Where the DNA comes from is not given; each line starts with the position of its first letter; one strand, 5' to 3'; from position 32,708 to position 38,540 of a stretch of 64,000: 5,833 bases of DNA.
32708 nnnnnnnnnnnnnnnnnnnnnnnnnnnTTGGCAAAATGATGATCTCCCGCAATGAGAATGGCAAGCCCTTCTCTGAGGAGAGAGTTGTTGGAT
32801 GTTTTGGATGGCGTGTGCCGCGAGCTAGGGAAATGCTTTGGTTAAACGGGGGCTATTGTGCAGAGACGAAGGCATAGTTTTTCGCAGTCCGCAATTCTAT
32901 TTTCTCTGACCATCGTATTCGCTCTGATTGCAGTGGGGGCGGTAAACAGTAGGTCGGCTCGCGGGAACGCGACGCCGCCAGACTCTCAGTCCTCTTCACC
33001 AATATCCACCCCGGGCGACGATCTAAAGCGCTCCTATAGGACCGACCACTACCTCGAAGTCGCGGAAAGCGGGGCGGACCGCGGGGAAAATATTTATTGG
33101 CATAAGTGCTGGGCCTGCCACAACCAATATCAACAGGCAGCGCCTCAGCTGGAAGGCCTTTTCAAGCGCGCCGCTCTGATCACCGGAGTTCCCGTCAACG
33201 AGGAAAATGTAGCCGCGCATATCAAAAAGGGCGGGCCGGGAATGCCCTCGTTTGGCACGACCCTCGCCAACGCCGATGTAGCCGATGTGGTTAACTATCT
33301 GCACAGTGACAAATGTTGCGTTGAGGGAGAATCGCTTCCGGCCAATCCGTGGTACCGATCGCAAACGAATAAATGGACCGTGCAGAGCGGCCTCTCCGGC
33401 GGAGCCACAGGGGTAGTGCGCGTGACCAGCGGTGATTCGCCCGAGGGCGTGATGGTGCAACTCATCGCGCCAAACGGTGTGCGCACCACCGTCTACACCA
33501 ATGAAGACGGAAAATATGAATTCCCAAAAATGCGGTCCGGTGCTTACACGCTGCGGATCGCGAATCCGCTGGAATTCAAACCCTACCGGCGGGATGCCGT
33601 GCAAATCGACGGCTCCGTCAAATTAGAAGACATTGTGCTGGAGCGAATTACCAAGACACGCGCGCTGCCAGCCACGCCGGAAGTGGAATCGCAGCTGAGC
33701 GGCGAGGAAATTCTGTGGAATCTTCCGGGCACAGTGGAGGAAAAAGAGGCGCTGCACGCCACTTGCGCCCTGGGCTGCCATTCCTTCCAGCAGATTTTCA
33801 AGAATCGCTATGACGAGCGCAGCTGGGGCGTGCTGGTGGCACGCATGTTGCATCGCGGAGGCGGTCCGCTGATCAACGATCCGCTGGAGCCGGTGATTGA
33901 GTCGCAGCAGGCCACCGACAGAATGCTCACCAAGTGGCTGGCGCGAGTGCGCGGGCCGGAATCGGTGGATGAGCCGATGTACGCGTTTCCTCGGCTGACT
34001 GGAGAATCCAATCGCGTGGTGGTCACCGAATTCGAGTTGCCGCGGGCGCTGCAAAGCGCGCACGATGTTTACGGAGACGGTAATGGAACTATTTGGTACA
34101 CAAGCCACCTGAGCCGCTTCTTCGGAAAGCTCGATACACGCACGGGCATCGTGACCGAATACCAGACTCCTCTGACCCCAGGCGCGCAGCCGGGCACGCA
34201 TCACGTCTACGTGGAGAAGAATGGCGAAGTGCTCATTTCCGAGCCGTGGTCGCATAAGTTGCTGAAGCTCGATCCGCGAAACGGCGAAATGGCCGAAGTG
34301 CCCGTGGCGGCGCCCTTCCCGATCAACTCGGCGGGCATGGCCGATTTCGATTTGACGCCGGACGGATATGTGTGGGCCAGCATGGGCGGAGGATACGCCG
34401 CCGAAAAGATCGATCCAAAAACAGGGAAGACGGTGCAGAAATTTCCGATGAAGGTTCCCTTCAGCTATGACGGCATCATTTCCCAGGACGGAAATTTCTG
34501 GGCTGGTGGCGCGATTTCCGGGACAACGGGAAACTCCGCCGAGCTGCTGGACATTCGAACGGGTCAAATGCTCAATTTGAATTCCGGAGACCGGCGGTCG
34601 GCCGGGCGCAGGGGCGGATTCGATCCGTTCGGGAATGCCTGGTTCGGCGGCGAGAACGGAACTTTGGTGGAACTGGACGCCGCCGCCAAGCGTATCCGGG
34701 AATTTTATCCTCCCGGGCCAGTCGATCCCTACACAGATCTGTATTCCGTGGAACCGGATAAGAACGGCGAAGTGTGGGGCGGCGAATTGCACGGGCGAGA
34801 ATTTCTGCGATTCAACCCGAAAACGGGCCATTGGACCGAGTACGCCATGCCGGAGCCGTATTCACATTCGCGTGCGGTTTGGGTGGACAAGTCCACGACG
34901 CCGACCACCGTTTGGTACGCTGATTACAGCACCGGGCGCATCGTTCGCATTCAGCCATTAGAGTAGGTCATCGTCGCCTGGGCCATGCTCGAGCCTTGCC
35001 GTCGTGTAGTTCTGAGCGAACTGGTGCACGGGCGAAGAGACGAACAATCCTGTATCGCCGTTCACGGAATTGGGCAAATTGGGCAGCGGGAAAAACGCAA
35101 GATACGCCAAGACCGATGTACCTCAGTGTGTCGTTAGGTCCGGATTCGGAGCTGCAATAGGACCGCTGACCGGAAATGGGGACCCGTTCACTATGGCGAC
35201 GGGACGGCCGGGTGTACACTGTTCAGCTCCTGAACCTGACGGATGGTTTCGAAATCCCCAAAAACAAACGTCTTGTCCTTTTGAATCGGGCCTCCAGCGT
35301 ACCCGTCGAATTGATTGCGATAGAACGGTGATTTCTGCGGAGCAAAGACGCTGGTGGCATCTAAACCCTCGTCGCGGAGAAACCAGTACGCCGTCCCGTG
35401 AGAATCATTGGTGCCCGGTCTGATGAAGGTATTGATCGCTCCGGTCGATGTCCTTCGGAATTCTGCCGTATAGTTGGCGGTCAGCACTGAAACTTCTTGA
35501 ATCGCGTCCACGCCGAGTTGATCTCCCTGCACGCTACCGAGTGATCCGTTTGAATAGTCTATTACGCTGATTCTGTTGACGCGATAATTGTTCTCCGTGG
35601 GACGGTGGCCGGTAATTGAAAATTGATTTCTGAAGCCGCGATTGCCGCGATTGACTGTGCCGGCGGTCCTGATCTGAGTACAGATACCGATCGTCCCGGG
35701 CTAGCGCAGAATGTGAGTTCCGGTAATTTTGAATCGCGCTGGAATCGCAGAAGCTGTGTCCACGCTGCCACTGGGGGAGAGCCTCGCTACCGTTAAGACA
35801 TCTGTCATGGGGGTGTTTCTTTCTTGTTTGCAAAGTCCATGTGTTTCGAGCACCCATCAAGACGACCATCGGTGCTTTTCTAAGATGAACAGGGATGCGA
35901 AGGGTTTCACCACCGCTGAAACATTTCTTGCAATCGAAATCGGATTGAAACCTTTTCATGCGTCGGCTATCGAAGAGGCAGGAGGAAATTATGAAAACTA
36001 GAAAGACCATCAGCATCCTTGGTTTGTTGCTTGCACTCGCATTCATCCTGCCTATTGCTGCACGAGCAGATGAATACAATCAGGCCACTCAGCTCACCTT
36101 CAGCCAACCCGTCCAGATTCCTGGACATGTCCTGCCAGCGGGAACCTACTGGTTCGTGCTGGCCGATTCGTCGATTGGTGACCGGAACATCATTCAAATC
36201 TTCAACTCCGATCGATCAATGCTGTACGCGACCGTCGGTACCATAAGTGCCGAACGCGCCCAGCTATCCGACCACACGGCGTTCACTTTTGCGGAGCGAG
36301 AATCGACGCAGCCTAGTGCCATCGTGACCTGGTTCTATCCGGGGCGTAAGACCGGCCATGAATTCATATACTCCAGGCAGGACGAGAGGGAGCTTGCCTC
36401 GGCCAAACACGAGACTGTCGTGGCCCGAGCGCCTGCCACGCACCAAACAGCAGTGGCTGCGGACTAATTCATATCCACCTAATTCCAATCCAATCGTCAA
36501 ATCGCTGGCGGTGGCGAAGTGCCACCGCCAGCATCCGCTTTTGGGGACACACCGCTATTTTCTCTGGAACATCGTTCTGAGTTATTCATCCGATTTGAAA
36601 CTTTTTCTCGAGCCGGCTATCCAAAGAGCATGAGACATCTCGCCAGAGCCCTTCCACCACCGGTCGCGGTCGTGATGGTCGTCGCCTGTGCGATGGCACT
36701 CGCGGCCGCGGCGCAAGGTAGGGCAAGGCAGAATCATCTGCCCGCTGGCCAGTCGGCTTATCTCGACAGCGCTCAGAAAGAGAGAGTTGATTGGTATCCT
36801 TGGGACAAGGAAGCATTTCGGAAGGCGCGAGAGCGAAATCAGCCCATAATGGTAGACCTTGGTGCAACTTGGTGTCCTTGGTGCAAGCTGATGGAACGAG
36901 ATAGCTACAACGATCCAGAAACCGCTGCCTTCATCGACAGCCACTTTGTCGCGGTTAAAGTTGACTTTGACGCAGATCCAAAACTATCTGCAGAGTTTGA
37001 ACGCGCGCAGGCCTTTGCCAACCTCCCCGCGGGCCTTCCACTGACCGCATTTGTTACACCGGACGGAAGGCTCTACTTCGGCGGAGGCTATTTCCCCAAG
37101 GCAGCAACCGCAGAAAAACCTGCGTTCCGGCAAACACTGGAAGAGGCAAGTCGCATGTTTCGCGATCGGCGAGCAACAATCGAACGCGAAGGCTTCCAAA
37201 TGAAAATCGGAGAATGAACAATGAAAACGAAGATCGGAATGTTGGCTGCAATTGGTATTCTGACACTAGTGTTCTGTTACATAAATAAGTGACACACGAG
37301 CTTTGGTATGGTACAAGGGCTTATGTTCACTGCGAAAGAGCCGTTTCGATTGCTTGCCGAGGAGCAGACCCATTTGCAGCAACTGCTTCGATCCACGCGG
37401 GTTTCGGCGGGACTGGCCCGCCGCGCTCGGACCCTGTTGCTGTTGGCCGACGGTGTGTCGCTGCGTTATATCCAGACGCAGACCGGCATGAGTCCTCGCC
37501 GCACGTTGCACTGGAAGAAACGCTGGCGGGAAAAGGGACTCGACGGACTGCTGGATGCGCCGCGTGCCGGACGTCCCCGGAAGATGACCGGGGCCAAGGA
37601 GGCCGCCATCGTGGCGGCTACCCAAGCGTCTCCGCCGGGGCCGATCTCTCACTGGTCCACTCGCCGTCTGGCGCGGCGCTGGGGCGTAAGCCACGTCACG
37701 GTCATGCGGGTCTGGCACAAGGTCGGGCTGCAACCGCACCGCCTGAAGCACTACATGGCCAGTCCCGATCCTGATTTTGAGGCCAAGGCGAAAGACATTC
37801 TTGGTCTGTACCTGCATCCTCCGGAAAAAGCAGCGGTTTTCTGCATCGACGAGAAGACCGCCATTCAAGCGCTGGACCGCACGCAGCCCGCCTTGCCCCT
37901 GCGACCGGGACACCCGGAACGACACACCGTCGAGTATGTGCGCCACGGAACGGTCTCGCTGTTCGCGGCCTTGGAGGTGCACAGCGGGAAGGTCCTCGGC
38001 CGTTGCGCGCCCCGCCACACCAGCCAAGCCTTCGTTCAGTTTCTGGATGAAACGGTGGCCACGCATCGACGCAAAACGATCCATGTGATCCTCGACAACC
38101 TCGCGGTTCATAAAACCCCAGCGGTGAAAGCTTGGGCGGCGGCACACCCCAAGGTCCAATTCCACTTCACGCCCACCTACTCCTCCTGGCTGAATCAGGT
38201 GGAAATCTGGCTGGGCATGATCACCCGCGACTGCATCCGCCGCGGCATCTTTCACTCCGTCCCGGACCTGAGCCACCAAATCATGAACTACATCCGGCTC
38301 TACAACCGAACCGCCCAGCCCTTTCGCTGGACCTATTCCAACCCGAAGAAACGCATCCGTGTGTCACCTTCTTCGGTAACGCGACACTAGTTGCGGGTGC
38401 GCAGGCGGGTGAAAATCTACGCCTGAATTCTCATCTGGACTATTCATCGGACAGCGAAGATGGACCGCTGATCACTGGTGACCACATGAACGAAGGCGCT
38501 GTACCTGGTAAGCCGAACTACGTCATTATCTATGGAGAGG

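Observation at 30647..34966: Tandem paralogs encoding a cytochrome c (two CxxCH motifs) / CarboxypepD_reg / beta-propeller fusion downstream of a TonB receptor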

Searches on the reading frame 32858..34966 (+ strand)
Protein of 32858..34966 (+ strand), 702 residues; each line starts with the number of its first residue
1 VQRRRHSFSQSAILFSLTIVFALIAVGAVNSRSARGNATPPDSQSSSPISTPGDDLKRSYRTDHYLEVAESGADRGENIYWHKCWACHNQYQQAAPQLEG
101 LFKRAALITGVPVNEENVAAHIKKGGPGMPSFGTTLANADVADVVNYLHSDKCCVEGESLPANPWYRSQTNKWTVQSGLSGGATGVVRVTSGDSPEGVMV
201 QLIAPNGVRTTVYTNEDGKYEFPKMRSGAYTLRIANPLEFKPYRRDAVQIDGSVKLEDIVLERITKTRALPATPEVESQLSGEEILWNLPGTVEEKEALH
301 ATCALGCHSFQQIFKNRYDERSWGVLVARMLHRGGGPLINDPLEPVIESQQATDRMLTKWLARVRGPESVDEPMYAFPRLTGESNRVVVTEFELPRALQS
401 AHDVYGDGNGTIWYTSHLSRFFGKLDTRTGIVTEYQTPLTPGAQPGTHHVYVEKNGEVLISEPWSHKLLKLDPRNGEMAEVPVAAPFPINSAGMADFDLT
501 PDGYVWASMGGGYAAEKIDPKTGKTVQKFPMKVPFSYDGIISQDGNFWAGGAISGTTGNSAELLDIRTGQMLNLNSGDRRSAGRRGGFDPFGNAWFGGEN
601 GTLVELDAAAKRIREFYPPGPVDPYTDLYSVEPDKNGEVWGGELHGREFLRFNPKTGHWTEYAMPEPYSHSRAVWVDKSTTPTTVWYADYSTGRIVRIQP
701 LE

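Call 3: search_protein_families(library=pfam, proteins=[window:32858-34966:+], max_evalue=1)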
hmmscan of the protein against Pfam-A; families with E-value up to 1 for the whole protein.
window:32858-34966:+ (702 aa): 15 families
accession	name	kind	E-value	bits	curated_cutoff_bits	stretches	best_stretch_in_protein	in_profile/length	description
PF13442.11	Cytochrome_CBB3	-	9.5e-10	39.1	27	1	73-148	3-68/68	Cytochrome C oxidase, cbb3-type, subunit III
PF13620.12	CarboxypepD_reg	-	5.5e-09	36.7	32.3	1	184-251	3-70/82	Carboxypeptidase regulatory-like domain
PF24684.1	Vgb_lyase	-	6.6e-09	35.4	50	2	388-461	212-281/290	Virginiamycin B lyase family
PF21959.2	DUF6923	-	1.2e-07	32.2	27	2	474-603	68-188/234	Repeat of unknown function (DUF6923)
PF17210.9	SdrD_B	-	2.2e-05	25.1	29.7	1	196-245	25-75/112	SdrD B-like domain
PF00034.26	Cytochrom_C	-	2.7e-05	25.9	21.3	1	74-150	2-88/90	Cytochrome c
PF09430.16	EMC7_beta-sandw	-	0.0021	18.7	26.6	1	210-263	21-72/122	ER membrane protein complex subunit 7, beta-sandwich domain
PF08450.18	SGL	-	0.003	17.6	26.3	0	452-560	8-112/246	SMP-30/Gluconolactonase/LRE-like region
PF13715.12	CarbopepD_reg_2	-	0.0031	17.9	32.2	1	196-235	15-51/88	CarboxypepD_reg-like domain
PF24025.1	Ig_DR_A0283-like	-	0.015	16.1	27.1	1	181-237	5-65/102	DR_A0283-like, Ig-like domain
PF14686.12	fn3_3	-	0.061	13.5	24.4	1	211-234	28-51/75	Polysaccharide lyase family 4, domain II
PF16819.11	DUF5074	-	0.068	12.6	27.2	0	630-679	186-240/353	Domain of unknown function (DUF5074)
PF13964.12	Kelch_6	-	0.098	13.2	25.3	0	639-665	16-46/50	Kelch motif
PF17802.7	SpaA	-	0.13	12.9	23.1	1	196-233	17-57/91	Prealbumin-like fold domain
PF07494.17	Reg_prop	-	0.59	11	20.4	0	401-413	7-19/24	Two component regulator propeller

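Call 4: search_protein_families(library=ncbifam, proteins=[window:32858-34966:+], max_evalue=1)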
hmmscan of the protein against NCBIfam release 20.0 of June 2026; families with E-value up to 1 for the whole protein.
window:32858-34966:+ (702 aa): 10 families
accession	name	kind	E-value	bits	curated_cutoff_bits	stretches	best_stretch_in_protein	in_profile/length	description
NF045930.1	Cytc6PetJCyano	equivalog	4.7e-06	26.5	135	1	72-148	27-102/110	cytochrome c6 PetJ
NF000096.1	stregra_B_VgbB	exception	1e-05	24.9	600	2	389-463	173-243/295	streptogramin B lyase Vgb(B)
TIGR00782.1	ccoP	equivalog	0.00013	21.4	179.95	1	70-150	200-280/285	cytochrome-c oxidase, cbb3-type subunit III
NF050122.1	bc1_QcrC_actin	exception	0.00043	19.7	200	1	62-150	125-210/253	cytochrome bc1 complex diheme cytochrome c subunit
NF000022.1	stregra_B_VgbA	exception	0.00062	19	600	1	590-700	108-211/299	streptogramin B lyase Vgb(A)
NF011054.0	PRK14486.1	equivalog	0.0013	18.3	447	1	74-152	216-291/294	putative bifunctional cbb3-type cytochrome c oxidase subunit II/cytochrome c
NF045774.1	cytochro_C551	exception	0.0016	18.4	118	1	69-152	35-110/110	cytochrome c551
NF045773.1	cytochro_C550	exception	0.0044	17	125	1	68-148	44-116/118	cytochrome c550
NF012181.0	MSCRAMM_SdrD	exception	0.16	9.3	2500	1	197-242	707-753/1379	MSCRAMM family adhesin SdrD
TIGR02603.1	CxxCH_TIGR02603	domain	0.2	11.7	68.15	0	73-93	3-23/134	putative heme-binding domain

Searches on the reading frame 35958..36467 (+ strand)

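Call 10: search_protein_families(library=pfam, proteins=[window:35958-36467:+], max_evalue=0.001)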
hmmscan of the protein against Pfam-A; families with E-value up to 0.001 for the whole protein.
window:35958-36467:+ (169 aa): 1 family
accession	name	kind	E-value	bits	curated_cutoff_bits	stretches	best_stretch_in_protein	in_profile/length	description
PF11138.13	DUF2911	-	0.00038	20.7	27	1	41-70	45-74/145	Protein of unknown function (DUF2911)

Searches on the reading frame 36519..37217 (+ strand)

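Call 10: search_protein_families(library=pfam, proteins=[window:36519-37217:+], max_evalue=0.001)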
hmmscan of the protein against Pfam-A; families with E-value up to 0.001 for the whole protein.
window:36519-37217:+ (232 aa): 4 families
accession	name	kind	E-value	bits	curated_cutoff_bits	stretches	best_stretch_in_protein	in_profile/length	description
PF03190.21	Thioredox_DsbH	-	2.4e-45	154.9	27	1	72-227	2-157/163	Protein of unknown function, DUF255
PF13899.12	Thioredoxin_7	-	2.4e-15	56.9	27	1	91-181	1-83/83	Thioredoxin-like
PF13098.12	Thioredoxin_2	-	9.6e-07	29.6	27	1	103-193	1-96/104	Thioredoxin-like domain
PF00085.26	Thioredoxin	-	8.9e-05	22.9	23.5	1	97-161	7-69/103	Thioredoxin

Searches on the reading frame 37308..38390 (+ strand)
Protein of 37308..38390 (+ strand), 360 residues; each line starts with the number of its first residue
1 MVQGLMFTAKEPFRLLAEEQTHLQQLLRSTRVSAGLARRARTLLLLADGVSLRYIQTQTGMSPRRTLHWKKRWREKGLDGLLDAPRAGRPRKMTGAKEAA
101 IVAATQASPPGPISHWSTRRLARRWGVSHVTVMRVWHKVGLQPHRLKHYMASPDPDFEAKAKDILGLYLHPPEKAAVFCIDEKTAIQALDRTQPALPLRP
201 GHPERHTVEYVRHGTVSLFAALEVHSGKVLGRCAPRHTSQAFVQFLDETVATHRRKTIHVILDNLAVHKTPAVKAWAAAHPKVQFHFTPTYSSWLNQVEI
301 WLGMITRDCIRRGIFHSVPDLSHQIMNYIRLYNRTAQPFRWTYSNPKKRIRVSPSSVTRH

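Call 10: search_protein_families(library=pfam, proteins=[window:37308-38390:+], max_evalue=0.001)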
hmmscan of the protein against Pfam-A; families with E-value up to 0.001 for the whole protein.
window:37308-38390:+ (360 aa): 7 families
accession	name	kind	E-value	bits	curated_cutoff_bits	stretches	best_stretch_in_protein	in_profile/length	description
PF13358.12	DDE_3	-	7.9e-27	94.3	28.6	1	177-321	2-145/146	DDE superfamily endonuclease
PF13565.12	HTH_32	-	4.9e-16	59.5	33.7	1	68-136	4-73/73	Homeodomain-like domain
PF13551.12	HTH_29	-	1e-09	38.7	28.1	1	39-99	1-64/64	Winged helix-turn helix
PF13518.12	HTH_28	-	1.5e-08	35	25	1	38-89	1-52/52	Helix-turn-helix domain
PF13384.12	HTH_23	-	3e-08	33.7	24.6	1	36-82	4-50/50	Homeodomain-like domain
PF18024.7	HTH_50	-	0.00015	21.8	27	1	115-141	23-49/50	Helix-turn-helix domain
PF13011.12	LZ_Tnp_IS481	-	0.00039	21.1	22.2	0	36-94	9-68/85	leucine-zipper of insertion element IS481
